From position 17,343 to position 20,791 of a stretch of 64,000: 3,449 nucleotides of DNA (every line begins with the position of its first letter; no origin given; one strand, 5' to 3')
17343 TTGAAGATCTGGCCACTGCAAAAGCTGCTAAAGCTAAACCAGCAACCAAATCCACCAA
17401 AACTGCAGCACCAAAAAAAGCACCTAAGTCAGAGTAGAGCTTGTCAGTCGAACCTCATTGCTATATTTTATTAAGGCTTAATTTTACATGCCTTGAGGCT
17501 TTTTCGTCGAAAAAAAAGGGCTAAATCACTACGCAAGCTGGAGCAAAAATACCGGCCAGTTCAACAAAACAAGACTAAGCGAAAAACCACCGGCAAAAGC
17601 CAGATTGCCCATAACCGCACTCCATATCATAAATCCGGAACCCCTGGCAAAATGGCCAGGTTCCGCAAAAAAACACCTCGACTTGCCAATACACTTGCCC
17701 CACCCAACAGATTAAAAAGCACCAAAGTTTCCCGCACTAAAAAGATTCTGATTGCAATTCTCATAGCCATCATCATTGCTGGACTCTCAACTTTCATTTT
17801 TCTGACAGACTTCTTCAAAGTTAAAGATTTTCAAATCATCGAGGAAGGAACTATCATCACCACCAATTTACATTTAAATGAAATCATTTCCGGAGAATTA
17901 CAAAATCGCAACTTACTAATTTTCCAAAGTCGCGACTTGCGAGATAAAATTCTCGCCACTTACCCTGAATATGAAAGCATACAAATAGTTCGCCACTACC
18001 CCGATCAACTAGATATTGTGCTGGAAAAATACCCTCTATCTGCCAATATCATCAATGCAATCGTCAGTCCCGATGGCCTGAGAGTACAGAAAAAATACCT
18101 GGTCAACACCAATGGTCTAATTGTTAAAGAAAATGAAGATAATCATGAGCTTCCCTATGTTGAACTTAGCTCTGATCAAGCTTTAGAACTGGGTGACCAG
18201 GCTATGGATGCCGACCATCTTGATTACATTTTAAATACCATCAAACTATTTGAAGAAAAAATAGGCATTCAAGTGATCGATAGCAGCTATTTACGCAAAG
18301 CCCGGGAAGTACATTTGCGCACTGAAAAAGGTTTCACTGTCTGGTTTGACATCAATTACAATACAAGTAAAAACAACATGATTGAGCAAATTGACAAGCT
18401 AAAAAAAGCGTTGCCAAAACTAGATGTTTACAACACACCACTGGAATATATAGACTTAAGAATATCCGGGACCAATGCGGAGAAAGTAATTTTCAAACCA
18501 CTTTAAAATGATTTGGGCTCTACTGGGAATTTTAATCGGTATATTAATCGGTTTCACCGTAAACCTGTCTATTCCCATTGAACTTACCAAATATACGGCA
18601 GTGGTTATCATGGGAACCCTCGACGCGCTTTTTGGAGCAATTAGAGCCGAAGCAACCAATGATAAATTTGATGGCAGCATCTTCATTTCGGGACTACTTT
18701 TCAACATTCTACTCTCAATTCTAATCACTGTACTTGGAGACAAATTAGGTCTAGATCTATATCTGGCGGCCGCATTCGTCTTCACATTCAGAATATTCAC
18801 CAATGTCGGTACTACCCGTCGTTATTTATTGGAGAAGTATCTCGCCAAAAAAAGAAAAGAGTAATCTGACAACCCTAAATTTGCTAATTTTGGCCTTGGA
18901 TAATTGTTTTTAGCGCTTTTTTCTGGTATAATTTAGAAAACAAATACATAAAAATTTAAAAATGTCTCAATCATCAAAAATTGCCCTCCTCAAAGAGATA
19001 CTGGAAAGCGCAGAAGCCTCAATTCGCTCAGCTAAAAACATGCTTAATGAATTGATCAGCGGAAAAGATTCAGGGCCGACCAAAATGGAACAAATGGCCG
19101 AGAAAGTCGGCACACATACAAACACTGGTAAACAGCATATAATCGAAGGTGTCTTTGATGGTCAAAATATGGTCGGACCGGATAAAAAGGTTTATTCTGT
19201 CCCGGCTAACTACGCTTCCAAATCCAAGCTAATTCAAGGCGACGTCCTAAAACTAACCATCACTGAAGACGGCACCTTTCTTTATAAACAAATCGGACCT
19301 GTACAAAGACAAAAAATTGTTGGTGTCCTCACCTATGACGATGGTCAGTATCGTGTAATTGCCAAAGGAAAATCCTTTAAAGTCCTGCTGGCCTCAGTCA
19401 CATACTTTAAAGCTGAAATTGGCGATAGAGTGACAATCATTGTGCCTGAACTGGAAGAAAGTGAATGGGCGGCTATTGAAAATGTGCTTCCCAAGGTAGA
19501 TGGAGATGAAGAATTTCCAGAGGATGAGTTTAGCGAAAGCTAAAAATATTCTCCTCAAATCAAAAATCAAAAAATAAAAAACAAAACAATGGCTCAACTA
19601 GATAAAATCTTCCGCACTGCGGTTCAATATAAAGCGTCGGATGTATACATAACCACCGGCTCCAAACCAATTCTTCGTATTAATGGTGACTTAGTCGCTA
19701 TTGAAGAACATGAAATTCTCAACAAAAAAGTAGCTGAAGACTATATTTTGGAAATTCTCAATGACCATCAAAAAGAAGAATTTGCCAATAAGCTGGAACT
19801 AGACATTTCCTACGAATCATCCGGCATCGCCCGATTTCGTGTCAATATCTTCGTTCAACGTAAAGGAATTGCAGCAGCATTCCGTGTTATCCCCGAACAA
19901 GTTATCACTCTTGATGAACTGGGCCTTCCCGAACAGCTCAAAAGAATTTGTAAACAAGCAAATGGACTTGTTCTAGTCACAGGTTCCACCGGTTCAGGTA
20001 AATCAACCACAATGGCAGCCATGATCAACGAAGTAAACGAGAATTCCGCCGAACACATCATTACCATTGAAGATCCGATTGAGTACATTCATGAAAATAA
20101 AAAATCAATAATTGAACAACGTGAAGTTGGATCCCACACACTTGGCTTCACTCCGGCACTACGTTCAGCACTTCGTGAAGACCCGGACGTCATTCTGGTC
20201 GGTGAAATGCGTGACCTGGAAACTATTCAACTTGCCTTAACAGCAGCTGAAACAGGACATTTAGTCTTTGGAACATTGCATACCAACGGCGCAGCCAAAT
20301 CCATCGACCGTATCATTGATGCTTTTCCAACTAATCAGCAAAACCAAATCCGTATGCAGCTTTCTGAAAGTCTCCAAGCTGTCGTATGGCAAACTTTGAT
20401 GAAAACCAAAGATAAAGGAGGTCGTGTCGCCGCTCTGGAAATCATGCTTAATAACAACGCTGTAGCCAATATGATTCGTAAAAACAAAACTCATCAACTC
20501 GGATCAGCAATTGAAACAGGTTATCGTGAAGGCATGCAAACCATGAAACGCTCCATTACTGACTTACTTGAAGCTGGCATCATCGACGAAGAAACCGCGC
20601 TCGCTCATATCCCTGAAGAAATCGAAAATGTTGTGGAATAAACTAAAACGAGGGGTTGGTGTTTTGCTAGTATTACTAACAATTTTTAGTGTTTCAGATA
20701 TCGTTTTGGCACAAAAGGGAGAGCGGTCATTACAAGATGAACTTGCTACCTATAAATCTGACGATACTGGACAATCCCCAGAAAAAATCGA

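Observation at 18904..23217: PilT retraction ATPase translationally coupled to five tandem VirB2/TrbC-like pilin paralogs: a locus not assignable to a described pilus or secretion system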

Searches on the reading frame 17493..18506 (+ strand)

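Call 6: search_protein_families(library=pfam, proteins=[window:17493-18506:+], max_evalue=0.01)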
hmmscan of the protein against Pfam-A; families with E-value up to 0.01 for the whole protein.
window:17493-18506:+ (337 aa): 2 families
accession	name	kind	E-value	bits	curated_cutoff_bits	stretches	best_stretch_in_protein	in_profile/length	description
PF08478.15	POTRA_1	-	5.8e-05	23.8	23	1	132-180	20-69/69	POTRA domain, FtsQ-type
PF03799.20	FtsQ_DivIB_C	-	0.00025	22.3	21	1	199-323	7-114/114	Cell division protein FtsQ/DivIB, C-terminal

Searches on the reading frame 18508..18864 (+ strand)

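Call 6: search_protein_families(library=pfam, proteins=[window:18508-18864:+], max_evalue=0.01)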
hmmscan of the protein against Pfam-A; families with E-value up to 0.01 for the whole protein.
window:18508-18864:+ (118 aa): 1 family
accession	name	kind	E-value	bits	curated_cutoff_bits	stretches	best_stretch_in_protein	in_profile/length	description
PF06947.17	DUF1290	-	2.4e-27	95.3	24.4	1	22-108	1-86/86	Protein of unknown function (DUF1290)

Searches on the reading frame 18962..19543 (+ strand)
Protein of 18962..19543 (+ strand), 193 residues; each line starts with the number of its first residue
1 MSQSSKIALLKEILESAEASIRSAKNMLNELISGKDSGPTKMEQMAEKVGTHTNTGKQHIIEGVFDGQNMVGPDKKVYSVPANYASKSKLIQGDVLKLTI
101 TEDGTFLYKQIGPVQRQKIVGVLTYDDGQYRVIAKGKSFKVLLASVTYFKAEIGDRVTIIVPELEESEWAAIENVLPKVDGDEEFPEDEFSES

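Call 3: search_protein_families(library=pfam, proteins=[window:18962-19543:+], max_evalue=1)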
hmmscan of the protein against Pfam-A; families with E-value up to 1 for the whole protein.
window:18962-19543:+ (193 aa): 0 families

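Call 32: search_protein_families(library=ncbifam, proteins=[window:18962-19543:+], max_evalue=0.01)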
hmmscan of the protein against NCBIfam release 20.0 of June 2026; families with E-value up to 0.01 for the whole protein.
window:18962-19543:+ (193 aa): 0 families

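Call 58: find_homologous_proteins(query=window:18962-19543:+, max_evalue=0.001)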
Query window:18962-19543:+ (193 aa): 8000 proteins with E <= 0.001 among 8000 candidates; the best 120 are listed.
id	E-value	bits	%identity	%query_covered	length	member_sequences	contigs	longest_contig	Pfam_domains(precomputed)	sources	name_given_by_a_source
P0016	1.3e-118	411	100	100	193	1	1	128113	-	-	-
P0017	8.7e-93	327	78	98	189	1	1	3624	-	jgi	jgi:hypothetical protein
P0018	5.6e-87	308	80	97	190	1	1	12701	-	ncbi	-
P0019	1.1e-86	307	77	97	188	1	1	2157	-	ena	-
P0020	4.6e-86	305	81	96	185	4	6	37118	-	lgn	-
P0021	7.3e-86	305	77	98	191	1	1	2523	-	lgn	-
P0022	7.3e-86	305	74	98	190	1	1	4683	-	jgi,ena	-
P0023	9.3e-86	304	76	97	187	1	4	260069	-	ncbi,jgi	jgi:hypothetical protein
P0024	1.0e-85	304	78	94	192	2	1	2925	-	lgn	-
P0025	4.8e-85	302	74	97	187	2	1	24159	-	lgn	-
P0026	7.5e-85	301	74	98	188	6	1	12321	-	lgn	-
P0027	1.8e-84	300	76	97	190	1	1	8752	-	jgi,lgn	jgi:hypothetical protein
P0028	1.8e-84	300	79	96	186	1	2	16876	-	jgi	jgi:hypothetical protein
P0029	2.7e-84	300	76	97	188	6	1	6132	-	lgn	-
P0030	4.1e-84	299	76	97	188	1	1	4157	-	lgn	-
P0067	1.9e-79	284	71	92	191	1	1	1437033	-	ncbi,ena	-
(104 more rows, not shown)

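Call 61: find_encoding_contigs(protein=P0067, flank=10000, max_places=2)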
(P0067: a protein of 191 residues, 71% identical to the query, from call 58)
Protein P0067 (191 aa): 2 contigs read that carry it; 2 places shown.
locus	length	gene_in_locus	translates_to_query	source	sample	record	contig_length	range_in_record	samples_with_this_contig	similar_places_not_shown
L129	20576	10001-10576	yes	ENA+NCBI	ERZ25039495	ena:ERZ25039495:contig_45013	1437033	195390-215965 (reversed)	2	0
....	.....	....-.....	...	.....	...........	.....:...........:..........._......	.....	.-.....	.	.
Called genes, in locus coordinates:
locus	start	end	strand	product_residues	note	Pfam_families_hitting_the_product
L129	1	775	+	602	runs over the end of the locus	PF00009:GTP_EFTU, PF01926:MMR_HSR1 (weak), PF22042:EF-G_D2 (weak), PF03144:GTP_EFTU_D2, PF00679:EFG_C, PF21018:BipA_C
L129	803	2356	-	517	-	PF00696:AA_kinase, PF13840:ACT_7 (faint), PF01842:ACT (faint), PF22468:ACT_9 (weak)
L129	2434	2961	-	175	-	-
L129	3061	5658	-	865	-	-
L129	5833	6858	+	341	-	PF00924:MS_channel_2nd, PF21082:MS_channel_3rd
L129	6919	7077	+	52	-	-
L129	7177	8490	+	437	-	PF02308:MgtC, PF13194:DUF4010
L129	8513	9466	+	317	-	PF08478:POTRA_1 (weak)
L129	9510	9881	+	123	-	PF06947:DUF1290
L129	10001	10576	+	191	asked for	-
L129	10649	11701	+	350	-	PF00437:T2SSE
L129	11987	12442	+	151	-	-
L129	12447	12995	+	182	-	PF18895:T4SS_pilin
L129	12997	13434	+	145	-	PF18895:T4SS_pilin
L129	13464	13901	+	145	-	PF18895:T4SS_pilin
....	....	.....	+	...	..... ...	-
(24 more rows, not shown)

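Call 68: predict_structure(alignment_id=A3)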
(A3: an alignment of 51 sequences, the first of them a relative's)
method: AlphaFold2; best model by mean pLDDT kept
length: 193 residues; sequences in the alignment: 51
mean_pLDDT: 79.3   pTM: 0.63
mean pLDDT of the five models: 79.3, 79.1, 76.5, 75.6, 73.0
residues with pLDDT >= 90: 67; 70-90: 73; 50-70: 41; < 50: 12
segments of 3 or more residues with pLDDT < 50: 34-39, 189-193
pLDDT, mean of each block of 10 residues (from residue 1): 76 76 66 50 61 67 91 87 90 91 85 88 93 94 89 94 84 85 52 36
secondary structure, 60 per line:
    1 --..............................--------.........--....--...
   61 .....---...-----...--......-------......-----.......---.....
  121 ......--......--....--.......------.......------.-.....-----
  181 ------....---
elements in order: H3-32 H41-49 E52-55 E58-65 E69-71 E77-79 H82-87 E95-100 E106-112 E116-126 E129-134 E137-140 H143-149 E156-162 E171-175 H187-190

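Call 71: fold_search(model_id=the predicted structure, library=pdb)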
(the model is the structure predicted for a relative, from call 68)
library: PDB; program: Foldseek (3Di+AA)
matches with E <= 10: 991; with E <= 0.001: 1
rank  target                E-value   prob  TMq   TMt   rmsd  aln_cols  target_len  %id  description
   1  5xgu_A                8.9e-04  1.00  0.29  0.10  11.6       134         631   14  Escherichia coli. RNase R (released 2017-10-18)
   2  8a22_Ba               5.7e-03  0.93  0.24  0.20  18.8       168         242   14  Structure of the mitochondrial ribosome from Polytomella magna (released 2022-11-16)
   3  1b3q_A                6.4e-03  0.35  0.17  0.10  15.8       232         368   12  CRYSTAL STRUCTURE OF CHEA-289, A SIGNAL TRANSDUCING HISTIDINE KINASE (released 1999-12-15)
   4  8cdu_C                9.4e-03  0.91  0.26  0.08  17.6       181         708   17  Rnase R bound to a 30S degradation intermediate (main state) (released 2023-12-20)
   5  5xgu_B                1.2e-02  0.99  0.28  0.09  10.9       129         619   14  Escherichia coli. RNase R (released 2017-10-18)
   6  9gut_B                1.8e-02  0.77  0.24  0.10  15.2       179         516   11  30S mRNA delivery complex (bS1 resolved) (released 2024-11-20)
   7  3udg_C                2.1e-02  0.38  0.20  0.18  17.2       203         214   13  Structure of Deinococcus radiodurans SSB bound to ssDNA (released 2012-05-16)
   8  7px9_D                2.3e-02  0.72  0.25  0.13   8.8       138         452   15  Substrate-engaged mycobacterial Proteasome-associated ATPase - focused 3D refinement (state A) (released 2022-01-19)
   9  1se8                  2.6e-02  0.33  0.19  0.18  17.1       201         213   13  Structure of single-stranded DNA-binding protein (SSB) from D. radiodurans (released 2004-06-15)
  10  5hy6                  3.1e-02  0.63  0.22  0.28   9.3       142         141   13  Spodoptera frugiperda eukaryotic translation initiation factor EIF5A (released 2016-02-10)
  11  2id0_A                3.8e-02  0.89  0.27  0.10  12.8       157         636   13  Escherichia coli RNase II (released 2006-10-03)
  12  7pxc_D                4.3e-02  0.60  0.25  0.13   8.8       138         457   15  Substrate-engaged mycobacterial Proteasome-associated ATPase in complex with open-gate 20S CP - composite map (state A (released 2022-01-19)
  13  7px9_C                4.5e-02  0.60  0.24  0.13   9.6       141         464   15  Substrate-engaged mycobacterial Proteasome-associated ATPase - focused 3D refinement (state A) (released 2022-01-19)
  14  6zhm                  4.8e-02  1.00  0.23  0.17   3.7        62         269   22  Crystal Structure of Staphylococcus aureus RsgA bound to GDP. (released 2021-06-30)
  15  6zxg_j                4.8e-02  0.97  0.24  0.37   4.5        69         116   23  Cryo-EM structure of a late human pre-40S ribosomal subunit - State H1 (released 2020-12-02)
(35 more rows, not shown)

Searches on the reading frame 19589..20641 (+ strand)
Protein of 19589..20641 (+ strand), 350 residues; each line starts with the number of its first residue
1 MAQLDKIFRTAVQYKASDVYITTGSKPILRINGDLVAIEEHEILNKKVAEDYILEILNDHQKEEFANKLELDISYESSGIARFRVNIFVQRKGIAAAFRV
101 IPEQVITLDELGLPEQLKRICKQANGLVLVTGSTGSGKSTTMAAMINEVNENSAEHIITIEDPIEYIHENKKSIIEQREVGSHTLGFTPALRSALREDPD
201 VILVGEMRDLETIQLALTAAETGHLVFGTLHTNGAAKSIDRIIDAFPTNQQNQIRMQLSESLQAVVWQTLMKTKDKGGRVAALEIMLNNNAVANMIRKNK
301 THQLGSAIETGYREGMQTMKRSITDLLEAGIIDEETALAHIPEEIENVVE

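Call 3: search_protein_families(library=pfam, proteins=[window:19589-20641:+], max_evalue=1)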
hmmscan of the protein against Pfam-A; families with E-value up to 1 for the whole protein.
window:19589-20641:+ (350 aa): 33 families (the best 25 are shown)
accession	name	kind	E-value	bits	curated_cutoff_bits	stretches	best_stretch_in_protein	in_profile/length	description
PF00437.27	T2SSE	-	1.9e-49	168.7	24.9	1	4-285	12-288/370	Type II/IV secretion system protein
PF01935.23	DUF87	-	3.2e-06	27.9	23.2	1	128-314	26-176/220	Helicase HerA, central domain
PF13191.12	AAA_16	-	0.00013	22.9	32.6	1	116-161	15-57/167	AAA ATPase domain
PF25199.1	nSTAND_NTPase5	-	0.00033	21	34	1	122-176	38-92/145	Novel STAND NTPase 5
PF13555.12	AAA_29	-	0.00035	20.7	27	1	123-146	20-43/61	P-loop containing region of AAA domain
PF20720.3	nSTAND3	-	0.00046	20.4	27.2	1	123-174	15-68/155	Novel STAND NTPase 3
PF04851.21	ResIII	-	0.00049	20.5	22.5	1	123-246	21-150/164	Type III restriction enzyme, res subunit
PF13604.12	AAA_30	-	0.00053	20.2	27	1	117-152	10-45/191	AAA domain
PF13401.12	AAA_22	-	0.00092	20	27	1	124-160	4-39/130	AAA domain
PF01580.24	FtsK_SpoIIIE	-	0.0017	18.3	24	1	114-146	39-60/221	FtsK/SpoIIIE family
PF12775.13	AAA_7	-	0.0018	18.3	25.8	1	120-157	28-66/181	P-loop containing dynein motor region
PF16796.11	Microtub_bd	-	0.0034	17.7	27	1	122-160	88-126/155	Microtubule binding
PF00580.27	UvrD-helicase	-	0.0057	16.8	23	1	115-147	4-35/271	UvrD/REP helicase N-terminal domain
PF13173.12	AAA_14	-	0.0073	16.7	27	1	126-172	3-49/129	AAA domain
PF06414.18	Zeta_toxin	-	0.0076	16.1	22.3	1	127-164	18-54/199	Zeta toxin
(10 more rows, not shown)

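Call 14: find_related_loci(query=window:19589-20641:+, collection=genome_contigs, flank=8000)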
Query window:19589-20641:+ (350 aa) in genome_contigs; peptide patterns used: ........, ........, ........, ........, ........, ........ (x = any residue, [..] = any of these).
600 stretches matched a pattern (row limit reached: there are more); 598 encode a relative of the query (tblastn E <= 1e-3); the best 80 are kept; 80 distinct loci.
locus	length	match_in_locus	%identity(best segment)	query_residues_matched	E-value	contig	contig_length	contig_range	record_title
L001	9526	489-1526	73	1-346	9e-175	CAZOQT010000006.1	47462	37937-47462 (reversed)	MAG TPA_asm: uncultured Candidatus Peribacteria bacterium isolate SRP278252_co2_755 genome assembly, contig: NODE_1260_l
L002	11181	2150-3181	68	3-346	6e-165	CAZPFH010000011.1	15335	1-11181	MAG TPA_asm: uncultured Candidatus Peribacteria bacterium isolate SRP332253_co1_95 genome assembly, contig: NODE_6471_le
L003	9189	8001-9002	55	1-335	2e-122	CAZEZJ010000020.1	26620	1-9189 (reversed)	MAG TPA_asm: uncultured Blastocatellaceae bacterium isolate binchicken_co174_37 genome assembly, contig: NODE_253_length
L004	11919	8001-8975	54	11-337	2e-120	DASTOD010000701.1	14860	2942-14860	MAG TPA_asm: Candidatus Binatia bacterium isolate SMAG_U2161 k141_973674, whole genome shotgun sequence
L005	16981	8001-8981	54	4-332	4e-120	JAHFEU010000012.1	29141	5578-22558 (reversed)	MAG: Nitrospirae bacterium isolate nzgw276 NODE_400_length_29142_cov_5.110610, whole genome shotgun sequence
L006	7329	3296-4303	54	1-337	1e-119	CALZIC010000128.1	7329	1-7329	MAG: uncultured Desulfuromonadales bacterium isolate FO_M_Desulfobacterota_26 genome assembly, contig: scaffold_8857, wh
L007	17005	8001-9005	54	1-337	1e-119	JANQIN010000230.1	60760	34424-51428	MAG: Thermodesulfobacteriota bacterium isolate PL24a_bin.57 k99_4636803, whole genome shotgun sequence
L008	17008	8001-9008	54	1-337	1e-119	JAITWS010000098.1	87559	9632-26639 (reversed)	MAG: Methylobacillus sp. isolate Xx448_bin33 k119_146780, whole genome shotgun sequence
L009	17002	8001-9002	54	11-343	4e-119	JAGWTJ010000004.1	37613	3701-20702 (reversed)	MAG: Burkholderiales bacterium isolate REEB370 contig-150_878, whole genome shotgun sequence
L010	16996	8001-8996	53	4-337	1e-118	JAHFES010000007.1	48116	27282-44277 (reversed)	MAG: Nitrospiraceae bacterium isolate nzgw274 NODE_103_length_48117_cov_53.429973, whole genome shotgun sequence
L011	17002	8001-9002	54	11-343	1e-118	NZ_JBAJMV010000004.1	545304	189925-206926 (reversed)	Roseateles microcysteis strain MS17 contig4, whole genome shotgun sequence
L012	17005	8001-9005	52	3-339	3e-118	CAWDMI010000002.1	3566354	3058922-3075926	MAG: uncultured delta proteobacterium isolate MFD04944.bin.2.54 genome assembly, contig: contig_25315, whole genome shot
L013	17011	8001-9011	55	1-337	2e-118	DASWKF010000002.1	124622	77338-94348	MAG TPA_asm: Gammaproteobacteria bacterium isolate SMAG_U2915 k141_1485034, whole genome shotgun sequence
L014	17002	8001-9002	54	11-343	2e-118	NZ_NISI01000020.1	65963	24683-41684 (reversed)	Roseateles puraquae strain CCUG 52769 Scaffold17_1, whole genome shotgun sequence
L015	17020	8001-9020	52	1-341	2e-118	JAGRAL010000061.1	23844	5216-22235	MAG: Bdellovibrionales bacterium isolate HKST-UBA17 2011-04-20_1_(paired)_contig_179423, whole genome shotgun sequence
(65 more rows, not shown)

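Call 32: search_protein_families(library=ncbifam, proteins=[window:19589-20641:+], max_evalue=0.01)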
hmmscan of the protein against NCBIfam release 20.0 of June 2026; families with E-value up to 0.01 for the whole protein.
window:19589-20641:+ (350 aa): 23 families
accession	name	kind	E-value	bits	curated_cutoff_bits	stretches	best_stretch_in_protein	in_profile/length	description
TIGR01420.1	pilT_fam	subfamily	1.1e-140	468.7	319.1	1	4-341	2-338/343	PilT/PilU family type 4a pilus ATPase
TIGR02525.1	plasmid_TraJ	equivalog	1.8e-49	168.7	368.3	1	13-341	21-367/372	plasmid transfer ATPase TraJ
TIGR02524.1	dot_icm_DotB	equivalog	4.7e-49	167.5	463.3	1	4-335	6-348/358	Dot/Icm type IV secretion system ATPase DotB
TIGR02533.1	type_II_gspE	equivalog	9.5e-44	149.9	630.25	1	85-244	197-358/486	type II secretion system ATPase GspE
TIGR02538.1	type_IV_pilB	equivalog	2.4e-40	138.7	675.65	1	6-244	187-431/564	type IV-A pilus assembly ATPase PilB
NF007755.0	PRK10436.1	equivalog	8.7e-40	136.7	617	1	4-279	89-363/465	type II secretion system protein GspE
NF041000.1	ATPase_ComGA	equivalog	2.4e-38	131.7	300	1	6-272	2-266/267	competence type IV pilus ATPase ComGA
NF053534.1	T4PilAsmATPsTfpB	equivalog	9.6e-36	123.3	850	1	108-244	315-451/584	type IV pilus assembly ATPase TfpB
TIGR02782.1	TrbB_P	equivalog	1.2e-18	67.4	304.55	1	125-283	136-290/303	P-type conjugative transfer ATPase TrbB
NF058587.1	archaellum_moto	equivalog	9e-18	64.3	550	1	121-276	271-422/527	archaellum flagellar ATPase motor FlaI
TIGR03819.1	heli_sec_ATPase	hypoth_equivalog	1.2e-17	64.2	373.15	1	91-267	137-324/340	TadA family conjugal transfer-associated ATPase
TIGR02788.1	VirB11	equivalog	1.4e-16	60.5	249.95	1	115-254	134-275/308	P-type DNA transfer ATPase VirB11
NF010469.0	PRK13894.1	subfamily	1.7e-16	60.5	508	1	117-267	142-291/320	conjugal transfer ATPase TrbB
NF010407.0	PRK13833.1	subfamily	1.3e-12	47.8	499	1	128-267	147-284/323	conjugal transfer protein TrbB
NF010425.0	PRK13851.1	equivalog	1.3e-10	40.7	461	1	112-224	149-261/344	type IV secretion system protein VirB11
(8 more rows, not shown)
